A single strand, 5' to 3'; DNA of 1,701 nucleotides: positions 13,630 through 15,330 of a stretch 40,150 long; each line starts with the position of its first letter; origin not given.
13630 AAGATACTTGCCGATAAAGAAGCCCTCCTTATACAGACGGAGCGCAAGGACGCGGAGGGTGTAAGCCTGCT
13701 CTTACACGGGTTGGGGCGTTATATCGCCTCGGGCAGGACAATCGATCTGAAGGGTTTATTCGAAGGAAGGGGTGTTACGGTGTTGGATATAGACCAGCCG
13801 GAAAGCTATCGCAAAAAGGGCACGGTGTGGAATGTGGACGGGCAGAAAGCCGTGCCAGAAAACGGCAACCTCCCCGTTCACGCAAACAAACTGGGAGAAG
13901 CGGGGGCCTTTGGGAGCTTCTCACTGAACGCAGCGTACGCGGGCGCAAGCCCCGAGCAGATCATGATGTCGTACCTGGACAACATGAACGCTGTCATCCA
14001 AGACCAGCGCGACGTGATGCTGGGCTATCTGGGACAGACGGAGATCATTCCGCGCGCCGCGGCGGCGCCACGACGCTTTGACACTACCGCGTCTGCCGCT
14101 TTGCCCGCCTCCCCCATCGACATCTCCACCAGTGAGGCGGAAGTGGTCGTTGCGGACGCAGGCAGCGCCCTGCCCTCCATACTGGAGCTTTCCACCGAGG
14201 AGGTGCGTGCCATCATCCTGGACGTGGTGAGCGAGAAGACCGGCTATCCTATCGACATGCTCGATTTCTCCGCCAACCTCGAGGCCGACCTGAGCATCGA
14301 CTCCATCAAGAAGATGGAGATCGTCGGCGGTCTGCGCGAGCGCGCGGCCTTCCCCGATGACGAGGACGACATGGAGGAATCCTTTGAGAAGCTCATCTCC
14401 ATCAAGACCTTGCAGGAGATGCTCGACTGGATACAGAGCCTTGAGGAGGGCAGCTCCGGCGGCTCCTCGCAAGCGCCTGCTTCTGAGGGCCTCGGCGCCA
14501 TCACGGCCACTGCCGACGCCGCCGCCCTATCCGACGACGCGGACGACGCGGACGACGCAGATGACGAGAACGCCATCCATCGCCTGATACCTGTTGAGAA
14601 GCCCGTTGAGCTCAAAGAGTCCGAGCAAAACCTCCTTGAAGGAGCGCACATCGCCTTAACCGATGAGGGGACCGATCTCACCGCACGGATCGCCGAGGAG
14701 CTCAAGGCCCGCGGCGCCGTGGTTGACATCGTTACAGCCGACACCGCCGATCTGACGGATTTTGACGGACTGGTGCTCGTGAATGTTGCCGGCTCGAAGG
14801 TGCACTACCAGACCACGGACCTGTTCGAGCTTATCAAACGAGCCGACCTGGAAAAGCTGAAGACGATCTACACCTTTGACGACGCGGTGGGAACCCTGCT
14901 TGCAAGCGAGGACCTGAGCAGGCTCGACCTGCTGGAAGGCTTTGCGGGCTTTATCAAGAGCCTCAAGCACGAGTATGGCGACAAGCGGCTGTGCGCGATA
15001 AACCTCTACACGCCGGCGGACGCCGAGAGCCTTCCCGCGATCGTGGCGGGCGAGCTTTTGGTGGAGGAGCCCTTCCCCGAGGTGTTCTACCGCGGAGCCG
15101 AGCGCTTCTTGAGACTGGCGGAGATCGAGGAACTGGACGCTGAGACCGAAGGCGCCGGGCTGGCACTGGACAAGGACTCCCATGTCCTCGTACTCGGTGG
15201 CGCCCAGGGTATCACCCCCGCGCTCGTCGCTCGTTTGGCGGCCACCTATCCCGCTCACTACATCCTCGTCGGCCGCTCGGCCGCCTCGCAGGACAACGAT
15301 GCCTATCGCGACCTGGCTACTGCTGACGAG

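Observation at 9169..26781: Self-contained Pfa/Hgl-like type I lipid megasynthase operon with built-in PPTase, extra ACP, MacB/FtsX-type exporter and ACC carboxyltransferase, but no release domain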

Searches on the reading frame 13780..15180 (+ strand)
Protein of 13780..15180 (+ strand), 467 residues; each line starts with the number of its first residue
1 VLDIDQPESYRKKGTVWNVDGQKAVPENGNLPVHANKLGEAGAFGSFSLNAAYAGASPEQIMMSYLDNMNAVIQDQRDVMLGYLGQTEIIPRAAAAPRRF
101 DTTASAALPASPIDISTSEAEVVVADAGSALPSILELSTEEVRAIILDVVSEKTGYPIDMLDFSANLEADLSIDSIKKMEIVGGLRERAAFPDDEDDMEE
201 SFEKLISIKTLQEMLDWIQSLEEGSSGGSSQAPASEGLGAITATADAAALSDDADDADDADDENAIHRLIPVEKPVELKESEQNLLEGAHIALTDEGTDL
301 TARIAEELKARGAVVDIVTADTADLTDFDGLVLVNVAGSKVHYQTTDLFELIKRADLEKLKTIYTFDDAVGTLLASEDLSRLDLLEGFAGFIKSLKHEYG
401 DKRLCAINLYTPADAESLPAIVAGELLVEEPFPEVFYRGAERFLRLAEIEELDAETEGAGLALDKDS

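Call 51: search_protein_families(library=pfam, proteins=[window:13780-15180:+], max_evalue=1)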
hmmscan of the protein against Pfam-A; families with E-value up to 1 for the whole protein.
window:13780-15180:+ (467 aa): 2 families
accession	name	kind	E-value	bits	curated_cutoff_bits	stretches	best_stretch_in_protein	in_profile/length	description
PF00550.31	PP-binding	-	0.00055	20.6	20.8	1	146-188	3-44/67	Phosphopantetheine attachment site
PF11596.13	DUF3246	-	0.19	11.6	27.8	1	220-310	29-119/243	Protein of unknown function (DUF3246)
